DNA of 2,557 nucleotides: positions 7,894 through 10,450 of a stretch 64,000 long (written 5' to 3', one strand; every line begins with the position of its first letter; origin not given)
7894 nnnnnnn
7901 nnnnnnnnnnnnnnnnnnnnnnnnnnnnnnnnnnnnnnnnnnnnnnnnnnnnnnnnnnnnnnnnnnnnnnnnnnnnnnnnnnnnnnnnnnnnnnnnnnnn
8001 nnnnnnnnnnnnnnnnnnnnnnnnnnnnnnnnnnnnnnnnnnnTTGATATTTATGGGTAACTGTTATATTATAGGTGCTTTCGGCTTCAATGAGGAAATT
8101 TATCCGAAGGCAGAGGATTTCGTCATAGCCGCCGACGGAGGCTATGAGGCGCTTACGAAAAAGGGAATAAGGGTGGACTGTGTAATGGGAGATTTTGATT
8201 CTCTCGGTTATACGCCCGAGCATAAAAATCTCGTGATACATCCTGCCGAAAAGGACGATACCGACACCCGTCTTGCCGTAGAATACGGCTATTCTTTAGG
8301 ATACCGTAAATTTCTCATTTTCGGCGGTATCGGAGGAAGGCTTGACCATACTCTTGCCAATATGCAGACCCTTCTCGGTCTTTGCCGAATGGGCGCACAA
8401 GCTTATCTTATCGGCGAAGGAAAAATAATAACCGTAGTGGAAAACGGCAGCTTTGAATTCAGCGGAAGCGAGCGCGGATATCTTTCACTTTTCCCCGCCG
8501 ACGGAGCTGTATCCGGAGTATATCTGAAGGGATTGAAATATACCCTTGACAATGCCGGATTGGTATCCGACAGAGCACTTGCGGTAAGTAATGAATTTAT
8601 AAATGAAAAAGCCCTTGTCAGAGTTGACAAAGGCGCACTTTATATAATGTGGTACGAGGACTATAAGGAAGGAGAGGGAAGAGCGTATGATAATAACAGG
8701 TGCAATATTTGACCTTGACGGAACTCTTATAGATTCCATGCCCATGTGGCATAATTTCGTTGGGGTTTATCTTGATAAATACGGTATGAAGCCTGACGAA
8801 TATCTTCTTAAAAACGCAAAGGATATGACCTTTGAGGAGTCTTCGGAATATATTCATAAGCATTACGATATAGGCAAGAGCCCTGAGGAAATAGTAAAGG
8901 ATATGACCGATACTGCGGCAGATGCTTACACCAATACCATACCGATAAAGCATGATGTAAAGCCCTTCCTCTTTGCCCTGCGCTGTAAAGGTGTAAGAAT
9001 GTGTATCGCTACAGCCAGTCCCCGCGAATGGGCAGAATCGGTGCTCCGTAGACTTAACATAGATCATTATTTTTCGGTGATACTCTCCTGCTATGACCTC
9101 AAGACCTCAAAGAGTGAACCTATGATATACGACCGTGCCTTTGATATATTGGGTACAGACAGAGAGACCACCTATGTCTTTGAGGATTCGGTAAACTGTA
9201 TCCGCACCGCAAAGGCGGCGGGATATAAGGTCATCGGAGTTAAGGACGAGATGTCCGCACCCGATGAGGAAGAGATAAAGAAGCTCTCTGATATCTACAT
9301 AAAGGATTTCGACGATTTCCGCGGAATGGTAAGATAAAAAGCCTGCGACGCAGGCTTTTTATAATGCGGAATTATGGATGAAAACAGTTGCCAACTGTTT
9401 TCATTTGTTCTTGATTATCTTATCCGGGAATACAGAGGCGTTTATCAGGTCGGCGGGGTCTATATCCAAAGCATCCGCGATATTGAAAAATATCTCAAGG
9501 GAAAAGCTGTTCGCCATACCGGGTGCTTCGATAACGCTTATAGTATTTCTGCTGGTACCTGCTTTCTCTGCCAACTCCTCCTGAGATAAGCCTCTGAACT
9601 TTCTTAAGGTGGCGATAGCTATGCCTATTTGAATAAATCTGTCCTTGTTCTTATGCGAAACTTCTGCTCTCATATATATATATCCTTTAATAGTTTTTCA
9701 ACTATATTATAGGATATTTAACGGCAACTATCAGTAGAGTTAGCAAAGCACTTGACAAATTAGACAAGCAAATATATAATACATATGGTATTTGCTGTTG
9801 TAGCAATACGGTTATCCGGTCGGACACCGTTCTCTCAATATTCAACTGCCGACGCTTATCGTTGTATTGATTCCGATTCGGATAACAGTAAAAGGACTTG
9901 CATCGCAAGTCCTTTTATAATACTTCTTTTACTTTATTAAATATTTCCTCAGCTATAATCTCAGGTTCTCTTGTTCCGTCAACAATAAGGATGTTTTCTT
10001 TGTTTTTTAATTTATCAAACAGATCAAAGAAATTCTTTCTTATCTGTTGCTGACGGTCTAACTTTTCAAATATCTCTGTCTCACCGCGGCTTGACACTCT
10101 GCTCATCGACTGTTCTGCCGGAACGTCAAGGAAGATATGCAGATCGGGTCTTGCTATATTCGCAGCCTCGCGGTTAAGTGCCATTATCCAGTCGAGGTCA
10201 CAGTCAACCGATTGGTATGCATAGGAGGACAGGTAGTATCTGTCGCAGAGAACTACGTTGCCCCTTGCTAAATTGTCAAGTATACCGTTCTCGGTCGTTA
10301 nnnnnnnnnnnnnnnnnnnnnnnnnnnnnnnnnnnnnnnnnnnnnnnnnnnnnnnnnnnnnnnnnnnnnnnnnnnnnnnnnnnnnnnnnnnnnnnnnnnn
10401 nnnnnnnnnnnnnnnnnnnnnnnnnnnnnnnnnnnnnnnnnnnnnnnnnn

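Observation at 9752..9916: Orphan transcription unit: perfect consensus promoter to terminator, about 130 nt, structured, no credible ORF (candidate sRNA divergent from an XRE regulator)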

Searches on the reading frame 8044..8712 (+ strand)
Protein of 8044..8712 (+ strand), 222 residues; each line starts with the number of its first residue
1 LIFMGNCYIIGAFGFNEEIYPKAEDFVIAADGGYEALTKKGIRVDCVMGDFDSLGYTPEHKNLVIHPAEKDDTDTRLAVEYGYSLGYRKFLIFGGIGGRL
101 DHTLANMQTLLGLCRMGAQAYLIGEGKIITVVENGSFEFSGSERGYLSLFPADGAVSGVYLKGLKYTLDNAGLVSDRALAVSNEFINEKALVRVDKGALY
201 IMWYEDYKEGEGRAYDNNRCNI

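Call 13: search_protein_families(library=pfam, proteins=[window:8044-8712:+], max_evalue=0.01)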
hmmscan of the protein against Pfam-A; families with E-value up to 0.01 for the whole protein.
window:8044-8712:+ (222 aa): 2 families
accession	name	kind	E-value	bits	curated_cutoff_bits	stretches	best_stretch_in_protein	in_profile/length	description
PF04263.21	TPK_catalytic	-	2e-21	76.4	30.7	1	22-118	6-109/113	Thiamin pyrophosphokinase, catalytic domain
PF04265.19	TPK_B1_binding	-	8.1e-12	45.1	22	1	144-198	11-66/67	Thiamin pyrophosphokinase, vitamin B1 binding domain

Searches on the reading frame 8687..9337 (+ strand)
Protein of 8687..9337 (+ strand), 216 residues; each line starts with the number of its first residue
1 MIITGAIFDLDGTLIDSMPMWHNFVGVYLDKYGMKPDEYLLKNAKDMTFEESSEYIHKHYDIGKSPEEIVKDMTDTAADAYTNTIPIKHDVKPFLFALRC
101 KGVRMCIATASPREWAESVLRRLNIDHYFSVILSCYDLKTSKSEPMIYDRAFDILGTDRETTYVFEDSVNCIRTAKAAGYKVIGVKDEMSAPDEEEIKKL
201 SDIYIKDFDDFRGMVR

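Call 13: search_protein_families(library=pfam, proteins=[window:8687-9337:+], max_evalue=0.01)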
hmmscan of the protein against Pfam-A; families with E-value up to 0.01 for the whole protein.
window:8687-9337:+ (216 aa): 6 families
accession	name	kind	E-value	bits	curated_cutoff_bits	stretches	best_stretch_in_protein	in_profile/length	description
PF13419.12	HAD_2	-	8e-26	91.7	23.8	1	7-185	2-178/178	Haloacid dehalogenase-like hydrolase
PF00702.32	Hydrolase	-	4.4e-22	79.8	26.4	1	4-179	2-191/191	haloacid dehalogenase-like hydrolase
PF12710.13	HAD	-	2.8e-09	38.1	27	1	6-130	1-129/189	haloacid dehalogenase-like hydrolase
PF13242.12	Hydrolase_like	-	1.3e-05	25.5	22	1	141-210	3-74/75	HAD-hyrolase-like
PF03031.24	NIF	-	3.1e-05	24.1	21.8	1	91-203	43-149/160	NLI interacting factor-like phosphatase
PF08282.18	Hydrolase_3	-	0.0039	17.4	20.9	0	91-129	20-58/255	haloacid dehalogenase-like hydrolase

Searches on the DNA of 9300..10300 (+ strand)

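Call 4: search_rna_families(source=window, start=9300, end=10300, threshold=evalue, max_evalue=10, show_alignments=3)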
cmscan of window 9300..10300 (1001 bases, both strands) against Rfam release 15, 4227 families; matches with E-value up to 10: 19.
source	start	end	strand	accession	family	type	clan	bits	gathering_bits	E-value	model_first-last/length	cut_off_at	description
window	9333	9412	+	RF02589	Spy779816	Gene; sRNA;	-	26.1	67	0.079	1-88/88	no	S. pyogenes small RNA 779816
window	9331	9399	-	RF02064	STnc370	Gene; sRNA;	-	24.1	54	1.5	1-71/71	no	Enterobacterial sRNA STnc370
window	9332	9408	-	RF00506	Thr_leader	Cis-reg; leader;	-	23.2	55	0.087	1-118/118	no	Threonine operon leader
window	9885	9946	-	RF02064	STnc370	Gene; sRNA;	-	23.1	54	2.4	1-71/71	no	Enterobacterial sRNA STnc370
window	9331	9430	-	RF02449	ncr1015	Gene; sRNA;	-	22.2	60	1.9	1-121/121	no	Bacillus sRNA ncr1015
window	9945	10032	-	RF01428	snoR128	Gene; snRNA; snoRNA; CD-box;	-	20.2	40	5.7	1-91/91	no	small nucleolar RNA snoR128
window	9335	9431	-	RF00082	SraG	Gene; sRNA;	-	19.9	50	0.9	1-177/177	no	SraG RNA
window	9890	9948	-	RF02083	OrzO-P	Gene; antitoxin;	-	19.6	60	2.2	1-76/76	no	OrzO-P RNA antitoxin family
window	9888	9946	+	RF02589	Spy779816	Gene; sRNA;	-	19.6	67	2.4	1-88/88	no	S. pyogenes small RNA 779816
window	9328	9415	-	RF02053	STnc430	Gene; sRNA;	-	19.6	47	2.4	1-162/162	no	Enterobacterial sRNA STnc430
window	9335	9413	-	RF00512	Leu_leader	Cis-reg; leader;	-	19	50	0.38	1-148/148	no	Leucine operon leader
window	9886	9958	-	RF02449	ncr1015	Gene; sRNA;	-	18.9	60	9.2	1-121/121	no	Bacillus sRNA ncr1015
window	9856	9958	+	RF00142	snoZ118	Gene; snRNA; snoRNA; CD-box;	-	18.7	48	2.5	1-108/108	no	Small nucleolar RNA Z118/Z121/Z120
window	9977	10055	+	RF01186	SNORD127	Gene; snRNA; snoRNA; CD-box;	-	18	45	9.3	1-86/86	no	Small nucleolar RNA SNORD127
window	9975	10052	-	RF00659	mir-365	Gene; miRNA;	-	17.9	62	1.4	1-86/86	no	mir-365 microRNA precursor family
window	9300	9364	+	RF00506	Thr_leader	Cis-reg; leader;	-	15.2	55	6.4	43-118/118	5'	Threonine operon leader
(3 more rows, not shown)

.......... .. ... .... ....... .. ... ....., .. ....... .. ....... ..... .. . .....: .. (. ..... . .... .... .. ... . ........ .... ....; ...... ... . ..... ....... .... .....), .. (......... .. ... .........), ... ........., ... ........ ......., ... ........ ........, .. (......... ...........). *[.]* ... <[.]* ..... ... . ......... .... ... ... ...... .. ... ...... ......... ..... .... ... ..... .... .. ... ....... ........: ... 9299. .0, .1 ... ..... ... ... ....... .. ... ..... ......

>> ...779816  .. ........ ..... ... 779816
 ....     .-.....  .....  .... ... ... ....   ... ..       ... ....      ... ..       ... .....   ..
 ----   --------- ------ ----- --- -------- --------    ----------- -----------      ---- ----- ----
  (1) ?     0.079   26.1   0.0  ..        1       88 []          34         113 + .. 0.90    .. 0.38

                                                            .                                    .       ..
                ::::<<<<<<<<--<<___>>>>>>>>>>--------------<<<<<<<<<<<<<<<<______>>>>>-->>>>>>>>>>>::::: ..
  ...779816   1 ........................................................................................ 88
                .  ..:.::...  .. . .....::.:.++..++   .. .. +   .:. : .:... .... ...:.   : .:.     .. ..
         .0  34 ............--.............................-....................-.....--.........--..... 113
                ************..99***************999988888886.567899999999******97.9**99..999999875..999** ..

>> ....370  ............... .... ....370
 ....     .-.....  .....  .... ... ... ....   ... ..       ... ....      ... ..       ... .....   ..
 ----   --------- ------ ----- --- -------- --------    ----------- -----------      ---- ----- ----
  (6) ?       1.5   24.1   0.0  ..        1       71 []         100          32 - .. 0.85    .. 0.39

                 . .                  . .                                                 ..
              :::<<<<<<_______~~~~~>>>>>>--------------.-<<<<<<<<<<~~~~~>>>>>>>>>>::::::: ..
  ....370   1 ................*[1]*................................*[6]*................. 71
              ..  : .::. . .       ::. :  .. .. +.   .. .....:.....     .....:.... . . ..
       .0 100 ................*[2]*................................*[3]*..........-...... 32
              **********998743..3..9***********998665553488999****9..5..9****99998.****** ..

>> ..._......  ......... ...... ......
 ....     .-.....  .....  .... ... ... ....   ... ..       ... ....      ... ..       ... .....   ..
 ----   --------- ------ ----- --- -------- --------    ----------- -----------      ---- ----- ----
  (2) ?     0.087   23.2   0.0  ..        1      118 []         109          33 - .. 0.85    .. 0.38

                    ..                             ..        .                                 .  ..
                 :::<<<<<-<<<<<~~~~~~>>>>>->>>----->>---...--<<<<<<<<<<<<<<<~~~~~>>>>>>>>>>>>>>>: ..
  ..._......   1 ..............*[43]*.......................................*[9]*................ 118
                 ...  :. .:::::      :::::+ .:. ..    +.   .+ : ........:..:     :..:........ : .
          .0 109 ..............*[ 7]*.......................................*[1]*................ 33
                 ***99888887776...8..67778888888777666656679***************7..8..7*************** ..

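Call 50: build_rna_model(alignment_id=A3, structure=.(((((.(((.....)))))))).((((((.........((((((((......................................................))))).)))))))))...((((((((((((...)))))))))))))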
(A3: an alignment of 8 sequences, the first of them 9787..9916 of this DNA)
Model R1 built from alignment A3 (8 sequences, 146 columns); structure: as given.
model positions 131; base pairs 32; branch points 2; effective number of sequences 1.38; information 0.591 bits per position. Calibrated on 0.2 Mb of random sequence (short: E-values are rough).
structure used (alignment columns):
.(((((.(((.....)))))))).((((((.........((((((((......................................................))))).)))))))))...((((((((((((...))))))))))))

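Call 52: search_with_rna_model(model_id=R1, sources=[window, L005, L006, L007, L008, L009, L010, L011, L012, L013, L014, L015, L016, L017, L018, L019, L020, L085, L086, L087, L088, L092, L093, L094, L095, L096, L097, L098, L099, L100, L101, L104, L105, L107, L108, L109, L110, L111, L112, L113, L114, L115], max_evalue=10, show_alignments=0)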
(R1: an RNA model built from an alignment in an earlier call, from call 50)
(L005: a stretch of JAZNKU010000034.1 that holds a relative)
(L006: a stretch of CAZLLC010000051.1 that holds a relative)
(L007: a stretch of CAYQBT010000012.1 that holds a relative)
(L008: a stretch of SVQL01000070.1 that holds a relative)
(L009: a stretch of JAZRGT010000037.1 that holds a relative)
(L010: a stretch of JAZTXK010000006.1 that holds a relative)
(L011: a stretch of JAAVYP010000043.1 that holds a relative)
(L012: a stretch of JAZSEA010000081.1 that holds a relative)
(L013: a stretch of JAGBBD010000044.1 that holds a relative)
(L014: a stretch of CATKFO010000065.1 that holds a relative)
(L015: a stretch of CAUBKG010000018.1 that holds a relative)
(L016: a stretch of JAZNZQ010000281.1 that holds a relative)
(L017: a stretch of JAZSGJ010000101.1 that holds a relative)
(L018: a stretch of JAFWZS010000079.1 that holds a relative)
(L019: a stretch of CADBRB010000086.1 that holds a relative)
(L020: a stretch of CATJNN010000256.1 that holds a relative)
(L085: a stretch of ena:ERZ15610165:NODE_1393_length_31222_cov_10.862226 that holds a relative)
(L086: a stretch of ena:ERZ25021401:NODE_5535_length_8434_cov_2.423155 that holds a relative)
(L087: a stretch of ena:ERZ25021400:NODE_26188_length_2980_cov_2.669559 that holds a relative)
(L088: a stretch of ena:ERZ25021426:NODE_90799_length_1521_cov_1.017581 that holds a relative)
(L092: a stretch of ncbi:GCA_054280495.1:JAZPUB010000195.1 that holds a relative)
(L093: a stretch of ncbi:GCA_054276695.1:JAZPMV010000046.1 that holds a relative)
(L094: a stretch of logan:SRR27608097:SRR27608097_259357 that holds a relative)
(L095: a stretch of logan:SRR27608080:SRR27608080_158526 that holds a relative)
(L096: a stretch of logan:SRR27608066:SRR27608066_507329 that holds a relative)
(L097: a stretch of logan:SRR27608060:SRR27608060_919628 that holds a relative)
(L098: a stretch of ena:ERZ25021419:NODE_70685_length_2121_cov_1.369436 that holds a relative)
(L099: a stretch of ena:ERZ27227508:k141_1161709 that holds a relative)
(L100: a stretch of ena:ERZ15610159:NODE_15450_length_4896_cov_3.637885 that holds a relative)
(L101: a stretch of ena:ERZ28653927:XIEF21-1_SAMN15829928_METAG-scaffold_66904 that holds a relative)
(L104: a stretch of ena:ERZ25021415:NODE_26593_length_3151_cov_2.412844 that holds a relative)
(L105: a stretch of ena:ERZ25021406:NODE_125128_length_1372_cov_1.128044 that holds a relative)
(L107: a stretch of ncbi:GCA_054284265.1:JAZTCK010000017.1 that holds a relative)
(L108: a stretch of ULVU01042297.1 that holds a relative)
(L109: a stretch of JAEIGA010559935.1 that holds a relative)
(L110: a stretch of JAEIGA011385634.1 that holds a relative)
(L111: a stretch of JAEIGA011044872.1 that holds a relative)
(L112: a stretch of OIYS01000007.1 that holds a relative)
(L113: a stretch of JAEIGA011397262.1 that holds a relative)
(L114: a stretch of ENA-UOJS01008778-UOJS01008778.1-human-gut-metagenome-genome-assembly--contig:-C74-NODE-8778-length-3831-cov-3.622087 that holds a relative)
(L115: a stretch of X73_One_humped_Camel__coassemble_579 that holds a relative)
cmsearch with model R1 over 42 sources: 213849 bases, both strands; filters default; matches with E-value up to 10: 37.
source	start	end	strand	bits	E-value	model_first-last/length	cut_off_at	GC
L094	1257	1387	-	141.6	1.9e-31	1-131/131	no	0.42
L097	841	971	-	141.6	1.9e-31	1-131/131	no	0.42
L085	2757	2887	-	140.5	3.6e-31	1-131/131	no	0.4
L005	2757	2887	-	137.1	2.2e-30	1-131/131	no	0.44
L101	600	730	-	135.5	5.4e-30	1-131/131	no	0.44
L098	1248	1387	-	132.6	2.7e-29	1-131/131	no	0.41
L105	705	844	-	132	3.7e-29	1-131/131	no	0.41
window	9787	9916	+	125.6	1.3e-27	1-131/131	no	0.44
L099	89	213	-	92.6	9.4e-20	1-131/131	no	0.38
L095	1380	1501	-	66.2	1.9e-13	1-131/131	no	0.34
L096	1380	1501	-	66.2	1.9e-13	1-131/131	no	0.34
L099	649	706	-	37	1.7e-06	1-131/131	no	0.4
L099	568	675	+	36.1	2.7e-06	1-131/131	no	0.26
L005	2697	2783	+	35.5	4e-06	1-131/131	no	0.32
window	9890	9990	-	35.1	4.8e-06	1-131/131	no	0.33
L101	566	626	+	33.6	1.1e-05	1-131/131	no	0.26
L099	61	115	+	33.5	1.2e-05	1-131/131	no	0.24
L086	3424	3508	+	33.3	1.3e-05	1-131/131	no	0.34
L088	648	732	+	33.3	1.3e-05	1-131/131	no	0.34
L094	1215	1283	+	33.2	1.4e-05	1-131/131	no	0.36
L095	1338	1406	+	33.2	1.4e-05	1-131/131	no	0.36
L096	1338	1406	+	33.2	1.4e-05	1-131/131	no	0.36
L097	799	867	+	33.2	1.4e-05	1-131/131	no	0.36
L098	1206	1274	+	33.2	1.4e-05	1-131/131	no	0.36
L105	663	731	+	33.2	1.4e-05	1-131/131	no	0.36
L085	2713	2783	+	31.2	4.1e-05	1-131/131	no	0.51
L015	900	1001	+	26.4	0.00057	1-131/131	no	0.32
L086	3482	3550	-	24.5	0.0017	1-131/131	no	0.32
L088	706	774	-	24.5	0.0017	1-131/131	no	0.32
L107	545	605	+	23.2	0.0034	1-131/131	no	0.38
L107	576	673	-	20.1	0.019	1-131/131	no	0.42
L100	1819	1845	-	19.9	0.021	105-131/131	no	0.37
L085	3376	3432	-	19.5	0.026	1-131/131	no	0.42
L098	1869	1895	-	19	0.034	105-131/131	no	0.41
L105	1326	1352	-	19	0.034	105-131/131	no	0.41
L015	2852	2928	-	17.4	0.081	1-131/131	no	0.42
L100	1773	1844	+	16.2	0.16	1-131/131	no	0.39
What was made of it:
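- Tried and rejected: Beyond that it finds only look-alike terminators, and it does not find the diverged L107 copy (calls 50, 52). Integron attC-like or MITE-like reading of the inverted repeat: core sites do not match and there is only a single copy in 64 kb (call 52).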

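Call 56: search_with_rna_model(model_id=R1, sources=[window, L005, L101, L085, L094, L098, L105, L099], max_evalue=1e-15, make_alignment=true)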
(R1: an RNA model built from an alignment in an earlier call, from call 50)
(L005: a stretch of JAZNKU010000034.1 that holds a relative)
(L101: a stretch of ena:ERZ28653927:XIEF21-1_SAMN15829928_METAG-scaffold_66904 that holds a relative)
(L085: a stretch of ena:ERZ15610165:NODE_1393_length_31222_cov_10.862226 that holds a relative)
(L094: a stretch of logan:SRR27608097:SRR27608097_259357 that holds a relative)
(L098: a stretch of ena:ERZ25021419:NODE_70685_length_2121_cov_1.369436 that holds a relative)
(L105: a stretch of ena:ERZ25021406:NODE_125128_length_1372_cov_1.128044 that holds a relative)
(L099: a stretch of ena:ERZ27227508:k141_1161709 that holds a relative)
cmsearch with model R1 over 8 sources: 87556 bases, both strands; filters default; matches with E-value up to 1e-15: 8.
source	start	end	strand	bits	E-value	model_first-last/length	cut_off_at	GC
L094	1257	1387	-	141.6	8e-32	1-131/131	no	0.42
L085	2757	2887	-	140.5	1.5e-31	1-131/131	no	0.4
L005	2757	2887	-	137.1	9.1e-31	1-131/131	no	0.44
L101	600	730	-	135.5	2.2e-30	1-131/131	no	0.44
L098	1248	1387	-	132.6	1.1e-29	1-131/131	no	0.41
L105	705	844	-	132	1.5e-29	1-131/131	no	0.41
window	9787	9916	+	125.6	5.1e-28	1-131/131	no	0.44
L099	89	213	-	92.6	3.9e-20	1-131/131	no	0.38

Alignment A5: 8 matches aligned to the model, 146 columns, each read 5' to 3' on its own strand. Consensus structure (alignment columns), stored with it:
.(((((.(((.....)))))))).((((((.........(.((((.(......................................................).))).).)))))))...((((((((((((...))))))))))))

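Call 84: search_dna_similar(query=window:9674-9920:+, collection=plasmids, mode=distant, max_rows=8)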
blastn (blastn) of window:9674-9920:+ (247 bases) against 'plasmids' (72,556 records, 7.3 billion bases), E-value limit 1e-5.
No match.

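Call 85: search_dna_similar(query=window:9674-9920:+, collection=phages, mode=distant, max_rows=8)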
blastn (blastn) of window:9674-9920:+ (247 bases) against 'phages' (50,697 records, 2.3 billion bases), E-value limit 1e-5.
No match.
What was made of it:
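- BLAST found nothing in plasmid or phage collections (calls 84, 85).
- Tried and rejected: BLAST of 9674-9920 against plasmids and phages: no match (calls 84, 85).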
